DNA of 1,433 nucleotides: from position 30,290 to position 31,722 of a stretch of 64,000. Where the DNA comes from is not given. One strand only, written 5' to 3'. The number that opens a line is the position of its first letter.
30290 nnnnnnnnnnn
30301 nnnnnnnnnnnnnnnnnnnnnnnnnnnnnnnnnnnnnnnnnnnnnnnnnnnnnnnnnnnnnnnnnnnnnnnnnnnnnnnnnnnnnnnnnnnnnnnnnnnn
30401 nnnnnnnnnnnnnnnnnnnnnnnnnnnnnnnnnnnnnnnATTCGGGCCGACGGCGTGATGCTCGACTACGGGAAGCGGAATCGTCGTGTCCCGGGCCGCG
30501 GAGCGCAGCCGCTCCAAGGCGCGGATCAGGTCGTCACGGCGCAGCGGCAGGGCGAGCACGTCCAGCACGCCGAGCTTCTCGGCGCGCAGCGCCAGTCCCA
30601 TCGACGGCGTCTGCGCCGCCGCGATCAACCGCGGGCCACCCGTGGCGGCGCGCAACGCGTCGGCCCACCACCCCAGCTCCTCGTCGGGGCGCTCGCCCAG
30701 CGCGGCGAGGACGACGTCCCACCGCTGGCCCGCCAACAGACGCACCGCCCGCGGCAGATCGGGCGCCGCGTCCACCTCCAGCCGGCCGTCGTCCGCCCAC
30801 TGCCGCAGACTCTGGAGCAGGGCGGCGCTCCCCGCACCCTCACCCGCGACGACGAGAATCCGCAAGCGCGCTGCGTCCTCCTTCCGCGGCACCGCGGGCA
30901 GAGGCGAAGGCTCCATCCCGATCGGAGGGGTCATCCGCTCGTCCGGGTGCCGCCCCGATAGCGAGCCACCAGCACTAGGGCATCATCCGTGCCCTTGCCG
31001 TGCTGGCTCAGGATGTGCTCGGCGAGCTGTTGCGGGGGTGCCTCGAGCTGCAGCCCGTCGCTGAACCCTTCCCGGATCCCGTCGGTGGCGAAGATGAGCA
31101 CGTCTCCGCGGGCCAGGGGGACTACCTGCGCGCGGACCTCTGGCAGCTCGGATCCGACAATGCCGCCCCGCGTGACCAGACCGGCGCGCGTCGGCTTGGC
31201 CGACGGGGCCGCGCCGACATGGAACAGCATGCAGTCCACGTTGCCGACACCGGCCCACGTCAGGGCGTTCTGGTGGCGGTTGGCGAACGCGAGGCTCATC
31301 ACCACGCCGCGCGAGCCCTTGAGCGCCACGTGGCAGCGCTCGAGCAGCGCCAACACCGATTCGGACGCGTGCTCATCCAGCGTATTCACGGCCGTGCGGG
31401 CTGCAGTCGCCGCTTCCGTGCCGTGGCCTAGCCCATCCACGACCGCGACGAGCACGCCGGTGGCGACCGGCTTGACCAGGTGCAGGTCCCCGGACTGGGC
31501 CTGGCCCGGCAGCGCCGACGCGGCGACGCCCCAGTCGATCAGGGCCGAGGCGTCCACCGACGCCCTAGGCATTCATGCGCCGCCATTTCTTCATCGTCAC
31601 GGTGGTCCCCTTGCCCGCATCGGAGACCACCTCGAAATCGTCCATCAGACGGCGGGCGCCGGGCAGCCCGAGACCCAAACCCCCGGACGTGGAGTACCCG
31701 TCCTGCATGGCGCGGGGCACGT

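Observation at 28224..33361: Stressosome (RsbR-RsbS-RsbT-RsbX) wired to a sigma-54 enhancer-binding protein and a TPR protein instead of a sigma-B partner-switching output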

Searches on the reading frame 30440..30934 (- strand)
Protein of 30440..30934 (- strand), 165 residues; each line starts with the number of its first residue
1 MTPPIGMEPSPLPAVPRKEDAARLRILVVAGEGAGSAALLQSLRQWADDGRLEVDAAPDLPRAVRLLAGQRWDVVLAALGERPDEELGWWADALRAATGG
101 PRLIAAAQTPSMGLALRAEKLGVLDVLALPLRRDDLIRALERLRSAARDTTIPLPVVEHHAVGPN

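Call 25: find_homologous_proteins(query=window:30440-30934:-, max_evalue=0.001)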
Query window:30440-30934:- (165 aa): 108 proteins with E <= 0.001 among 3758 candidates.
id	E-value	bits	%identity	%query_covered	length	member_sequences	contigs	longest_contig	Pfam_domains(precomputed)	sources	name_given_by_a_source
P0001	3.2e-89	315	95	100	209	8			-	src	-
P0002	1.2e-85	303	93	99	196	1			-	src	-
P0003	1.4e-83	297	90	100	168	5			-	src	-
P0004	1.7e-82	293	90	99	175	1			-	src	-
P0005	1.4e-70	254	88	87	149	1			-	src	-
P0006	3.0e-68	247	73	100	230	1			PF00158.33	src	-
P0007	3.2e-68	247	74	99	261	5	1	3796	PF00158.33,PF14532.13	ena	-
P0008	1.0e-67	245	74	100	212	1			-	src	-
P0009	1.3e-67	245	72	99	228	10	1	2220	PF00158.33,PF14532.13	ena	-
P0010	9.3e-67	242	71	99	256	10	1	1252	PF00158.33,PF14532.13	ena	-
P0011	3.1e-66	240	71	99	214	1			PF00158.33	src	-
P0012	7.5e-66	239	73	99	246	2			PF00158.33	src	-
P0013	1.0e-63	232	71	99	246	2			PF00158.33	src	-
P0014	1.4e-63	232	71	99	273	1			-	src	-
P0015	1.8e-63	231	71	99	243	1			PF00158.33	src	-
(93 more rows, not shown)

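Call 60: predict_structure(alignment_id=A3)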
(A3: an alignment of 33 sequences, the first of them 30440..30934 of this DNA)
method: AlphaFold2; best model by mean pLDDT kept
length: 165 residues; sequences in the alignment: 33
mean_pLDDT: 73.6   pTM: 0.68
mean pLDDT of the five models: 73.6, 72.1, 71.6, 71.5, 68.6
residues with pLDDT >= 90: 36; 70-90: 77; 50-70: 15; < 50: 37
segments of 3 or more residues with pLDDT < 50: 4-20, 148-165
pLDDT, mean of each block of 10 residues (from residue 1): 42 37 79 68 77 82 85 90 90 84 91 94 91 87 61 38 38
secondary structure, 60 per line:
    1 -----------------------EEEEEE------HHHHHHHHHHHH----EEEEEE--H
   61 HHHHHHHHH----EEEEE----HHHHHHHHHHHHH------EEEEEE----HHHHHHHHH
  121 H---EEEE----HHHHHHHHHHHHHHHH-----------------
elements in order: E24-29 H36-47 E52-57 H60-69 E74-78 H83-95 E102-107 H112-121 E125-128 H133-148

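Call 63: fold_search(model_id=the predicted structure, library=pdb)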
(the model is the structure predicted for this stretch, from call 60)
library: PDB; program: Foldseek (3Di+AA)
matches with E <= 10: 1825; with E <= 0.001: 214
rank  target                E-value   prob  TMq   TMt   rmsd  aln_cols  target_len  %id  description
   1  4myr_D                7.1e-07  1.00  0.58  0.75   3.0       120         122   17  Crystal structure of a putative CpaE2 pilus assembly protein (CpaE2) from Sinorhizobium meliloti 1021 at 2.72 A resolu (released 2013-10-16)
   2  9fn5_A                8.7e-07  1.00  0.63  0.80   3.0       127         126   24  The REC domain (in the non-phosphorylated state) of XynC, a response regulator from G.proteiniphilus T-6 (released 2025-06-25)
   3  6swl_A                1.1e-06  1.00  0.63  0.76   3.2       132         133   24  The REC domain of XynC, a response regulator from Geobacillus stearothermophilus (released 2020-10-14)
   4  4myr_A                1.6e-06  1.00  0.58  0.74   3.0       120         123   17  Crystal structure of a putative CpaE2 pilus assembly protein (CpaE2) from Sinorhizobium meliloti 1021 at 2.72 A resolu (released 2013-10-16)
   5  4myr_B                1.8e-06  1.00  0.58  0.73   3.0       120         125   17  Crystal structure of a putative CpaE2 pilus assembly protein (CpaE2) from Sinorhizobium meliloti 1021 at 2.72 A resolu (released 2013-10-16)
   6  3rqi                  1.9e-06  1.00  0.56  0.55   7.8       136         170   19  Crystal structure of a response regulator protein from Burkholderia pseudomallei with a phosphorylated aspartic acid, ca (released 2011-05-11)
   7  4myr_C                2.5e-06  1.00  0.58  0.73   3.0       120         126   17  Crystal structure of a putative CpaE2 pilus assembly protein (CpaE2) from Sinorhizobium meliloti 1021 at 2.72 A resolu (released 2013-10-16)
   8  8tff_A                2.7e-06  1.00  0.61  0.21   3.0       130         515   17  PorX with BeF3 phosphate analog (released 2024-04-17)
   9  8thp_A                2.9e-06  1.00  0.62  0.22   2.7       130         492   15  PorX phosphatase null mutant (T271V) (released 2024-04-17)
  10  8tef_D                3.5e-06  1.00  0.63  0.22   2.8       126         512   16  PorX primitive monoclinic crystal form (released 2024-04-17)
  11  4q7e_A                4.0e-06  1.00  0.61  0.78   3.3       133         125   19  Non-phosphorylated HemR Receiver Domain from Leptospira biflexa (released 2014-05-14)
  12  8p6f_B                4.3e-06  1.00  0.61  0.21   2.8       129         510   17  Crystal structure of PorX-Fj (released 2024-04-03)
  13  4lda_A                5.2e-06  1.00  0.55  0.68   4.4       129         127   21  Crystal structure of a CheY-like protein (tadZ) from Pseudomonas aeruginosa PAO1 at 2.70 A resolution (released 2013-07-24)
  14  6swl_B                5.6e-06  1.00  0.63  0.78   2.9       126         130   25  The REC domain of XynC, a response regulator from Geobacillus stearothermophilus (released 2020-10-14)
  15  8tff_B                5.6e-06  1.00  0.63  0.22   2.8       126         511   16  PorX with BeF3 phosphate analog (released 2024-04-17)
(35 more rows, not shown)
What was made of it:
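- On Bacterial sigma-54 enhancer-binding protein (NtrC class): The fold is that of a receiver (calls 60, 63).
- The EBP N-terminal domain has a receiver fold (AlphaFold2 pLDDT 73.6; Foldseek hits to receiver and atypical receiver domains; calls 60, 63).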

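Call 64: search_protein_representatives(protein=window:30461-30934:-)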
Query: 158 residues. Proteins with E-value up to 0.001 (for the whole library): 65; up to 1e-10: 45; up to 1e-30: 19. The best 65 are listed.
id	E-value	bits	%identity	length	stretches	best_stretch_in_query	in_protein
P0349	2.4e-63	229.0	73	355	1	1-158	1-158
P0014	9.2e-62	223.9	72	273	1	1-158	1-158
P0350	1.3e-52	194.2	64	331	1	3-157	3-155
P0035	2.8e-46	173.6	75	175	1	49-158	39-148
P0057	8.0e-42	159.1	63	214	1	30-157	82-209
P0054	1.0e-41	158.8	67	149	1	40-158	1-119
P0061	1.2e-41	158.6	96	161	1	1-84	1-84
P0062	2.3e-41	157.6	69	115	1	1-114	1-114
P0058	4.0e-40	153.6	67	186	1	40-156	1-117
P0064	1.7e-39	151.5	61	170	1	13-157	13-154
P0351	5.0e-36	140.3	53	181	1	11-155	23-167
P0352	7.3e-36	139.8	52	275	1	6-157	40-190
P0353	5.3e-34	133.7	52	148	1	10-153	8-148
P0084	7.2e-34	133.3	84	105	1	15-109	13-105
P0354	1.3e-33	132.5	50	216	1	14-157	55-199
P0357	1.1e-26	110.0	47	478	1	26-156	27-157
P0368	3.3e-17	79.2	40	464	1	13-157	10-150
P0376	4.9e-13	65.6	35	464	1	23-157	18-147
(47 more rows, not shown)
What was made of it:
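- The N-terminal domain family is tiny: 65 hits among 1.84 billion representative proteins (call 64).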

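Call 65: find_encoding_contigs(protein=P0376, flank=7000, max_places=3)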
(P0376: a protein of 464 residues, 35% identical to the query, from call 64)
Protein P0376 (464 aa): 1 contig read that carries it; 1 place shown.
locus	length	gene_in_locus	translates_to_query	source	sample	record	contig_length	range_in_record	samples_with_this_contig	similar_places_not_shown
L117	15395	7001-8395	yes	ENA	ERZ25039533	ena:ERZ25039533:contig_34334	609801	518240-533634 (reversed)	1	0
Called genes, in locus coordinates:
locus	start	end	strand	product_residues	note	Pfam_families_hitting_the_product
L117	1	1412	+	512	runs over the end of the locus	PF00171:Aldedh, PF01979:Amidohydro_1, PF07969:Amidohydro_3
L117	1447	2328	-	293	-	-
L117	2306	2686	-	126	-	-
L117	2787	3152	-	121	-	-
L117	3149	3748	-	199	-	PF07992:Pyr_redox_2 (faint), PF13738:Pyr_redox_3 (weak), PF00070:Pyr_redox (weak)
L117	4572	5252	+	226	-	-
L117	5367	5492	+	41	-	-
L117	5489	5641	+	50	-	-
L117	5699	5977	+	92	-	PF01740:STAS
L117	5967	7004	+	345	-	PF13581:HATPase_c_2, PF02518:HATPase_c, PF07228:SpoIIE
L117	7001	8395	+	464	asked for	PF00158:Sigma54_activat (weak), PF25601:AAA_lid_14 (faint), PF02954:HTH_8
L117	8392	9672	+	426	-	PF17874:TPR_MalT (faint), PF13424:TPR_12 (faint), PF13181:TPR_8 (faint)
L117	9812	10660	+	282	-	PF00990:GGDEF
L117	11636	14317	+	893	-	PF02368:Big_2, PF22842:Pel9A-like_beta_helix, PF13229:Beta_helix (weak)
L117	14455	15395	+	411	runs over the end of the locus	PF22842:Pel9A-like_beta_helix, PF14592:Chondroitinas_B (faint), PF13229:Beta_helix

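Call 66: find_encoding_contigs(protein=P0368, flank=7000, max_places=3)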
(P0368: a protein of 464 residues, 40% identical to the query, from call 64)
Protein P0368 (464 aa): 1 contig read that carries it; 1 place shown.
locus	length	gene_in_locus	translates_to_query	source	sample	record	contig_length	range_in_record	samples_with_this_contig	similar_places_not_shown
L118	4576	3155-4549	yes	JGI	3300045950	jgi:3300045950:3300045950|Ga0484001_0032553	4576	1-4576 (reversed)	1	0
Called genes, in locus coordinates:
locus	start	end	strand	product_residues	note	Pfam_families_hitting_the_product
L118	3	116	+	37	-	?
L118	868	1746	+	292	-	PF01740:STAS, PF13466:STAS_2 (weak)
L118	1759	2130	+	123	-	PF01740:STAS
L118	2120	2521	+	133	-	PF13581:HATPase_c_2, PF02518:HATPase_c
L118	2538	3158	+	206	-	PF07228:SpoIIE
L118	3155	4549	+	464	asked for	PF00158:Sigma54_activat, PF14532:Sigma54_activ_2, PF07728:AAA_5 (weak), PF25601:AAA_lid_14, PF02954:HTH_8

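Call 67: find_encoding_contigs(protein=P0357, flank=7000, max_places=3)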
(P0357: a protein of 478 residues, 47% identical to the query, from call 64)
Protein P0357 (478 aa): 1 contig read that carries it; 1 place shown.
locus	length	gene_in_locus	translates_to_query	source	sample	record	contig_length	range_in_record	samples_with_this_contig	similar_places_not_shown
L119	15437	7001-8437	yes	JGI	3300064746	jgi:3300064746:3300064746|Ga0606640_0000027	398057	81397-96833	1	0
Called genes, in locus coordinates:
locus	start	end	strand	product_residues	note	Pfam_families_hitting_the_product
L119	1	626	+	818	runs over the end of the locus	PF02706:Wzz (weak), PF13807:GNVR, PF01656:CbiA (weak), PF13614:AAA_31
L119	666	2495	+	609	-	PF13522:GATase_6, PF13537:GATase_7, PF01380:SIS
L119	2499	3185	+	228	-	PF02563:Poly_export, PF10531:SLBB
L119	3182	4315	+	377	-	PF02350:Epimerase_2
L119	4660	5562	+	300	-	PF01740:STAS, PF13466:STAS_2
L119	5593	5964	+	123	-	PF01740:STAS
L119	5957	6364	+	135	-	PF13581:HATPase_c_2, PF02518:HATPase_c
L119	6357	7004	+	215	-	PF07228:SpoIIE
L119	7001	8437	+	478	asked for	PF00158:Sigma54_activat, PF14532:Sigma54_activ_2, PF25601:AAA_lid_14, PF02954:HTH_8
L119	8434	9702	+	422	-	PF07719:TPR_2 (faint), PF14938:SNAP (faint), PF13181:TPR_8 (faint), PF13424:TPR_12 (weak), PF17874:TPR_MalT, PF00515:TPR_1 (faint), PF13424:TPR_12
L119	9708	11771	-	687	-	PF00989:PAS, PF08448:PAS_4, PF13426:PAS_9, PF00989:PAS, PF08448:PAS_4, PF13426:PAS_9, PF08447:PAS_3, PF00990:GGDEF, +2 more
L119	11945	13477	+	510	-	PF02985:HEAT (faint), PF13646:HEAT_2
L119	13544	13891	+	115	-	PF12840:HTH_20, PF01022:HTH_5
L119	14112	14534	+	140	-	PF01451:LMWPc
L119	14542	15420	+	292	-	PF05175:MTS (weak), PF01209:Ubie_methyltran, PF06325:PrmA (weak), PF13489:Methyltransf_23, PF08241:Methyltransf_11, PF08242:Methyltransf_12, PF13649:Methyltransf_25, PF13847:Methyltransf_31, +2 more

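Call 73: search_protein_families(library=pfam, proteins=[window:30461-30934:-], max_evalue=10)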
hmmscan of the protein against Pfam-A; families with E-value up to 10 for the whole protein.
window:30461-30934:- (158 aa): 1 family
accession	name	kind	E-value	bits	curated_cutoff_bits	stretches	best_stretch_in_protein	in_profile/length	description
PF00072.30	Response_reg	-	0.067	13.8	30.2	1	38-140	9-110/111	Response regulator receiver domain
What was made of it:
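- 29516..30934 (-): Sigma-54 enhancer-binding protein (472 aa): pseudo-receiver, AAA+ domain with GAFTGA, and an HTH_8 DNA-binding domain. Pfam Response_reg scores only 13.8 bits (call 73).
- On Bacterial sigma-54 enhancer-binding protein (NtrC class): Response_reg scores 13.8 bits against a 30.2-bit cut-off (call 73).
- This one scores 13.8 bits (call 73).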

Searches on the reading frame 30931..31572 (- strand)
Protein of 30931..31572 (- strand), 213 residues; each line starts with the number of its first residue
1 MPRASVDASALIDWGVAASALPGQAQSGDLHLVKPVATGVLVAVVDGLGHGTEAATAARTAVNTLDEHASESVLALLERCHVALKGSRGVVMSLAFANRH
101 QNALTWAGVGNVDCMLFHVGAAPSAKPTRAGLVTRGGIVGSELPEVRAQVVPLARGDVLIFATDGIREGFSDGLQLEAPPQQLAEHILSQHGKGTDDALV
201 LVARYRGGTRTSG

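Call 3: search_protein_families(library=pfam, proteins=[window:30931-31572:-], max_evalue=0.01)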
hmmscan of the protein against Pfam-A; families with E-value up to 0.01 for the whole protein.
window:30931-31572:- (213 aa): 2 families
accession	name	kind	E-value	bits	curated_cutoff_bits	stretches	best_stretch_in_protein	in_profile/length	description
PF07228.17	SpoIIE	-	2.3e-14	54.2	25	1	39-205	4-191/192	Stage II sporulation protein E (SpoIIE)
PF13672.11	PP2C_2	-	4e-05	23.7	24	0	27-73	12-58/209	Protein phosphatase 2C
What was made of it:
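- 30931..31572 (-): rsbX-like gene (213 aa): single-domain PP2C phosphatase. SpoIIE 2e-14 (call 3).
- Checked: RsbX 30931-31572: SpoIIE/PP2C 2e-14 (call 3).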

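Call 4: search_protein_families(library=ncbifam, proteins=[window:30931-31572:-], max_evalue=0.01)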
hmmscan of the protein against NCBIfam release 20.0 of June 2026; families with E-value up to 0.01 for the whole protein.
window:30931-31572:- (213 aa): 1 family
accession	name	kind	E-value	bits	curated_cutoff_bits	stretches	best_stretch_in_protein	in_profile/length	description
TIGR02865.1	spore_II_E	equivalog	0.0017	16.5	490.8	0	15-67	555-608/764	stage II sporulation protein E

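Call 35: find_homologous_proteins(query=window:30931-31572:-, max_evalue=0.00001)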
Query window:30931-31572:- (213 aa): 7159 proteins with E <= 0.00001 among 8000 candidates; the best 120 are listed.
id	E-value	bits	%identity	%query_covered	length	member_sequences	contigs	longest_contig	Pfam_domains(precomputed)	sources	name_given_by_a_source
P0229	1.5e-128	444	98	100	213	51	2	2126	PF07228.18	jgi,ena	-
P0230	4.0e-117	407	91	100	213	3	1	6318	PF07228.18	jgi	jgi:negative regulator of sigma-B (phosphoserine phosphatase)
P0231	7.9e-117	406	90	100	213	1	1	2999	PF07228.18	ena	-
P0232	6.6e-116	403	90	100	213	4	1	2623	PF07228.18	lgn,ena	-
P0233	5.1e-114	397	87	100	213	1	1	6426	PF07228.18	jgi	jgi:negative regulator of sigma-B (phosphoserine phosphatase)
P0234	1.5e-113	395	86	100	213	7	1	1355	PF07228.18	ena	-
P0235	1.7e-113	395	87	100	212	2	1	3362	PF07228.18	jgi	jgi:serine phosphatase RsbU (regulator of sigma subunit)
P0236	2.0e-113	395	90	97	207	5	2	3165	PF07228.18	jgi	jgi:serine/threonine protein phosphatase PrpC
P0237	1.1e-112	392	86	100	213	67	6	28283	PF07228.18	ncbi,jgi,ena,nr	ncbi:MAG: hypothetical protein AUI13_08150 [Gemmatimonadetes bacterium 13_2_20CM_2_69_23]|nr:MAG: hy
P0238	1.5e-112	392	88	98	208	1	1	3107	PF07228.18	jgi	-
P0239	2.3e-112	391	88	98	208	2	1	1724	PF07228.18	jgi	-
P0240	6.7e-112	390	87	98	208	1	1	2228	PF07228.18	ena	-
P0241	6.9e-112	390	87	98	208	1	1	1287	PF07228.18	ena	-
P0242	1.9e-111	388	86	100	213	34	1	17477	PF07228.18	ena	-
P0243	1.9e-111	388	88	98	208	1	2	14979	PF07228.18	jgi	-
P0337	3.2e-77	276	67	99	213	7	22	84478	PF07228.18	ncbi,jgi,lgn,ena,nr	ncbi:MAG: stage II sporulation protein E (SpoIIE) [Gemmatimonadetes bacterium]|nr:MAG: stage II spor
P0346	9.5e-77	275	64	100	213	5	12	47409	PF07228.18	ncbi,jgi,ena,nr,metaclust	ncbi:MAG: hypothetical protein AUI33_00940 [Ignavibacteria bacterium 13_1_40CM_2_61_4]|nr:MAG: hypot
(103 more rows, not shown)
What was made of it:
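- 30931..31572 (-): JGI names relatives RsbX (call 35).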

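Call 36: find_encoding_contigs(protein=P0346, flank=6000, max_places=4)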
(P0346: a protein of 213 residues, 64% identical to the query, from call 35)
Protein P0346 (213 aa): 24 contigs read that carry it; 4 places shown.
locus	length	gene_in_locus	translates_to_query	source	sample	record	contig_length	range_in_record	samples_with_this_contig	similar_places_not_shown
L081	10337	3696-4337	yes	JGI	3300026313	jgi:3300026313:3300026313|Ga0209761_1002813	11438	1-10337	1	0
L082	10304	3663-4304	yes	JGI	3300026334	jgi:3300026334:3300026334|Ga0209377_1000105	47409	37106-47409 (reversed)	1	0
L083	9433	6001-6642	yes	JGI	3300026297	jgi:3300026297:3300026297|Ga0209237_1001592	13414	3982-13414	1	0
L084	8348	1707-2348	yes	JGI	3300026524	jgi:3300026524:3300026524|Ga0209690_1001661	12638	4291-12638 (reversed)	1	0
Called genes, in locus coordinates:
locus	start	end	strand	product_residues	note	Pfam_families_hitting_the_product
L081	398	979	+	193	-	-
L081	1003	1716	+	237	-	-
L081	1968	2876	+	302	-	PF01740:STAS, PF13466:STAS_2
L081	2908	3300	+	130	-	PF01740:STAS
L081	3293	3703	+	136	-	PF13581:HATPase_c_2, PF02518:HATPase_c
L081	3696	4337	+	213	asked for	PF07228:SpoIIE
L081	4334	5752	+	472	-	PF00158:Sigma54_activat, PF14532:Sigma54_activ_2, PF25601:AAA_lid_14, PF02954:HTH_8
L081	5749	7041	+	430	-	PF07719:TPR_2 (faint), PF17874:TPR_MalT (faint), PF13181:TPR_8 (faint), PF13424:TPR_12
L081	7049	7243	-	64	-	-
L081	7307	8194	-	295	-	PF19420:DDAH_eukar, PF02274:ADI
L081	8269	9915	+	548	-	PF01425:Amidase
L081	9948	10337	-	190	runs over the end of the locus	PF03352:Adenine_glyco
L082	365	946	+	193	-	-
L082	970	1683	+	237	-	-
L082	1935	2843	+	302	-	PF01740:STAS, PF13466:STAS_2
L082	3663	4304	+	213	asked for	PF07228:SpoIIE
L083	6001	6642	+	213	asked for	PF07228:SpoIIE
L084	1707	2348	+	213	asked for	PF07228:SpoIIE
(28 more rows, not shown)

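Call 37: find_encoding_contigs(protein=P0337, flank=6000, max_places=4)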
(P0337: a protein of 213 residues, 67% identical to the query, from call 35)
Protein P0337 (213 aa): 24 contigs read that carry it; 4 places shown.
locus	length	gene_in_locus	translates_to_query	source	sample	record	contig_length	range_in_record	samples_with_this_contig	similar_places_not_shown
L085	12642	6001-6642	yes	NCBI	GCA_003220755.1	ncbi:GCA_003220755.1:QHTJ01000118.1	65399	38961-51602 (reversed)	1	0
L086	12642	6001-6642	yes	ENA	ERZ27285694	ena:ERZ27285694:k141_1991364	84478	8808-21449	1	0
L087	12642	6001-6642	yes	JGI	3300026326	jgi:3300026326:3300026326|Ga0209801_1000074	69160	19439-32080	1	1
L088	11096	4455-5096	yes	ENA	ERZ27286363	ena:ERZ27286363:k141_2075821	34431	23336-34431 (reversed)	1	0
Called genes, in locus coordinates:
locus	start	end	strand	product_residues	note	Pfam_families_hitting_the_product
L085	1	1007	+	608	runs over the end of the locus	PF13522:GATase_6, PF13537:GATase_7, PF01380:SIS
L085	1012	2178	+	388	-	PF02350:Epimerase_2, PF13579:Glyco_trans_4_4 (weak)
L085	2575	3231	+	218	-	-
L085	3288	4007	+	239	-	-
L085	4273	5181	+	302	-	PF01740:STAS, PF13466:STAS_2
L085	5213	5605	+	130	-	PF01740:STAS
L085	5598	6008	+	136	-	PF13581:HATPase_c_2, PF02518:HATPase_c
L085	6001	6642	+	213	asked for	PF07228:SpoIIE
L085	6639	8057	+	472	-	PF00158:Sigma54_activat, PF14532:Sigma54_activ_2, PF25601:AAA_lid_14, PF02954:HTH_8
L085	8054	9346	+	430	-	PF00515:TPR_1 (faint), PF17874:TPR_MalT (faint), PF13424:TPR_12 (weak), PF07719:TPR_2 (weak), PF13181:TPR_8 (faint), PF13424:TPR_12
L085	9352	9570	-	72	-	-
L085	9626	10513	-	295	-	PF19420:DDAH_eukar, PF02274:ADI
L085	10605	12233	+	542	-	PF01425:Amidase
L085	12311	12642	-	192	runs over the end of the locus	PF03352:Adenine_glyco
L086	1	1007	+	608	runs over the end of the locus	PF13522:GATase_6, PF13537:GATase_7, PF01380:SIS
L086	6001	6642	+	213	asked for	PF07228:SpoIIE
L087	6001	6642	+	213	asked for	PF07228:SpoIIE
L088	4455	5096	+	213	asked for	PF07228:SpoIIE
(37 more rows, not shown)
